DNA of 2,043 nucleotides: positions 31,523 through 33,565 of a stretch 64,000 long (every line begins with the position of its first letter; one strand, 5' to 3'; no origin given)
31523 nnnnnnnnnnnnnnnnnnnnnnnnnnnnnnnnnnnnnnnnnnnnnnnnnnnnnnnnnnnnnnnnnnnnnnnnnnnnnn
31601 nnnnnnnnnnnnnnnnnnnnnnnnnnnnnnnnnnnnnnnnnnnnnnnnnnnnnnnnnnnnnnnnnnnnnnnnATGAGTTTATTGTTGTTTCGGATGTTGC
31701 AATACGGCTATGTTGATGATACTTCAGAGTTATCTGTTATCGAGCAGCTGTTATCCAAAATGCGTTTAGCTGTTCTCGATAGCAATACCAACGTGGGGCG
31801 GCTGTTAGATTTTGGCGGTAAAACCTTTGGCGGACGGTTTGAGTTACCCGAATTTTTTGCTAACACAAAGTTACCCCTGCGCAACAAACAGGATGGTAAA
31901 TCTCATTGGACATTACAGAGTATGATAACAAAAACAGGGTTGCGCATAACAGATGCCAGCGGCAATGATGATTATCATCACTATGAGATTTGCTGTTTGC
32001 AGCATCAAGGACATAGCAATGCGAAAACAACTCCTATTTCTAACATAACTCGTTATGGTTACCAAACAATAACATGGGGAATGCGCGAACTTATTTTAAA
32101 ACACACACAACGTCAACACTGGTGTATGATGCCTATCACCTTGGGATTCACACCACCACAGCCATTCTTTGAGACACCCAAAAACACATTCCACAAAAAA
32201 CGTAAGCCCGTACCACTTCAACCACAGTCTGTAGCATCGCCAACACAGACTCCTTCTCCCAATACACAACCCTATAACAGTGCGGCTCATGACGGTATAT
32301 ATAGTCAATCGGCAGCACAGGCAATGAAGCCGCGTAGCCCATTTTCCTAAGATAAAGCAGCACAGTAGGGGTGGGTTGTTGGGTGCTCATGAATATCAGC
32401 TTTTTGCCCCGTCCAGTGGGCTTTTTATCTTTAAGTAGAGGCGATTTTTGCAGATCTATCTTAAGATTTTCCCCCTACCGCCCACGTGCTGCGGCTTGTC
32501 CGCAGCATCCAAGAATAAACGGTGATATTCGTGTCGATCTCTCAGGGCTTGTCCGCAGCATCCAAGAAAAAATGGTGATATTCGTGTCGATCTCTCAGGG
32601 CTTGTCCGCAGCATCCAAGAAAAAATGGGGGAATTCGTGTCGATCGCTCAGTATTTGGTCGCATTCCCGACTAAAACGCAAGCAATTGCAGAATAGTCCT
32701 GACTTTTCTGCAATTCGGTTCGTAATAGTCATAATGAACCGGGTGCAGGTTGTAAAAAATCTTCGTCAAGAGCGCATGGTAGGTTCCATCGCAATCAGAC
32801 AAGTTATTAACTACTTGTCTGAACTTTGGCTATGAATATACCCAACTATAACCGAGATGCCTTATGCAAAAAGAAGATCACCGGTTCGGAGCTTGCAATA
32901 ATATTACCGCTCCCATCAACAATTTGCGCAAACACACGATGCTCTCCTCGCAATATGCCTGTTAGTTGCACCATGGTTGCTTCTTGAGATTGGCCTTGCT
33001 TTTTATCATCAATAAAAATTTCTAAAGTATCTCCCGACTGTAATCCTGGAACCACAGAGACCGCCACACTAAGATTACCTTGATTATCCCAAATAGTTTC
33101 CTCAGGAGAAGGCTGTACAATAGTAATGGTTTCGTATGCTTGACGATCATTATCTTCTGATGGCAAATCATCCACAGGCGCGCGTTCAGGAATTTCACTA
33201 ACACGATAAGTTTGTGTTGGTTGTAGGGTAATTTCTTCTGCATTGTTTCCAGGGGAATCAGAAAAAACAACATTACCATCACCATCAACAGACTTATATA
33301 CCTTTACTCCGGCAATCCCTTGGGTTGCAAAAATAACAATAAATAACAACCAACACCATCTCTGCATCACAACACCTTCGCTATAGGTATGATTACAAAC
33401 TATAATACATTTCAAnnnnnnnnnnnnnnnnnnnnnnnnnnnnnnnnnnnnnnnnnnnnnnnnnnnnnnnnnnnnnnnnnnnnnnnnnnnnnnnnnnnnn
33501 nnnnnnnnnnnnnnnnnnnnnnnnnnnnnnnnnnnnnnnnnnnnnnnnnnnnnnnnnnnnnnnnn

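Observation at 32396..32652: Dispersed intergenic repeat family whose terminal unit is tandemly amplified (53 bp x3): VNTR-like locus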

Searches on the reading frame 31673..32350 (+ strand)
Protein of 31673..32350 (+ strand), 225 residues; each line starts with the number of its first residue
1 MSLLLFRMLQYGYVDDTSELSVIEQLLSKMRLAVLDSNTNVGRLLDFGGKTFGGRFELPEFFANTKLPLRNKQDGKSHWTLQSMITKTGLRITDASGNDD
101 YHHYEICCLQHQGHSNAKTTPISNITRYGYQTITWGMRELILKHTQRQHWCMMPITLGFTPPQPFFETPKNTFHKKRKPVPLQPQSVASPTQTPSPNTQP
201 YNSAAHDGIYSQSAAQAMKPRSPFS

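Call 12: search_protein_families(library=pfam, proteins=[window:31673-32350:+], max_evalue=0.01)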
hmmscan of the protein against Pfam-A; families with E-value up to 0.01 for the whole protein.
window:31673-32350:+ (225 aa): 0 families

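Call 61: search_protein_representatives(protein=window:31673-32350:+)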
Query: 225 residues. Proteins with E-value up to 0.001 (for the whole library): 1; up to 1e-10: 1; up to 1e-30: 1. The best 1 are listed.
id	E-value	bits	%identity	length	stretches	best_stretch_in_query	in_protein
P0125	3.3e-153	524.1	100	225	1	1-225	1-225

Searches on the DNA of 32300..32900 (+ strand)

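Call 25: search_rna_families(source=window, start=32300, end=32900, threshold=evalue, max_evalue=10)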
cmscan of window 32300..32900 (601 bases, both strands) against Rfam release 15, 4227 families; matches with E-value up to 10: 2.
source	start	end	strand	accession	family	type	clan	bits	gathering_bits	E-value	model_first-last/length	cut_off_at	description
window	32661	32736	-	RF01914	mir-932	Gene; miRNA;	-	16.9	54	0.68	1-76/76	no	mir-932 microRNA precursor family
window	32747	32826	+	RF01421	snoR114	Gene; snRNA; snoRNA; CD-box;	-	15.1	45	6.8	1-87/87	no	small nucleolar RNA snoR114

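Call 39: search_dna_similar(query=window:32360-32850:+, collection=plasmids, mode=distant, max_evalue=0.01, max_rows=10)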
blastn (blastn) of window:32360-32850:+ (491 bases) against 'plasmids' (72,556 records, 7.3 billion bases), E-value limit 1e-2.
No match.

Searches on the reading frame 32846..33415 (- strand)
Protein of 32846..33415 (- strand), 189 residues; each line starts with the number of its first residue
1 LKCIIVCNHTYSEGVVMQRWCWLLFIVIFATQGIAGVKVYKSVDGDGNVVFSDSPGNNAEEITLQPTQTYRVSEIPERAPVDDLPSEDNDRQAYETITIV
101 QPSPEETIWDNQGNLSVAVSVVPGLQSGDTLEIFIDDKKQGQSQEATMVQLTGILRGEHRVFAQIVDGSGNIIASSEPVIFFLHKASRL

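Call 12: search_protein_families(library=pfam, proteins=[window:32846-33415:-], max_evalue=0.01)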
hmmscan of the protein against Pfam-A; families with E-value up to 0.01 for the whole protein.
window:32846-33415:- (189 aa): 1 family
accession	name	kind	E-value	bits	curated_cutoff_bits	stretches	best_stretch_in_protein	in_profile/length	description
PF13511.11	DUF4124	-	3.7e-09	37.1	22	1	35-71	10-49/56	Domain of unknown function (DUF4124)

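Call 53: find_homologous_proteins(query=window:32846-33415:-, max_evalue=0.00001)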
Query window:32846-33415:- (189 aa): 2 proteins with E <= 0.00001 among 49 candidates.
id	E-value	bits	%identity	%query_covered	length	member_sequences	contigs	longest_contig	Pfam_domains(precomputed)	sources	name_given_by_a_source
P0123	6.9e-109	380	100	92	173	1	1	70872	PF13511.12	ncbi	-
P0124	1.2e-18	86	35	89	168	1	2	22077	PF13511.12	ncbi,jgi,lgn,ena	-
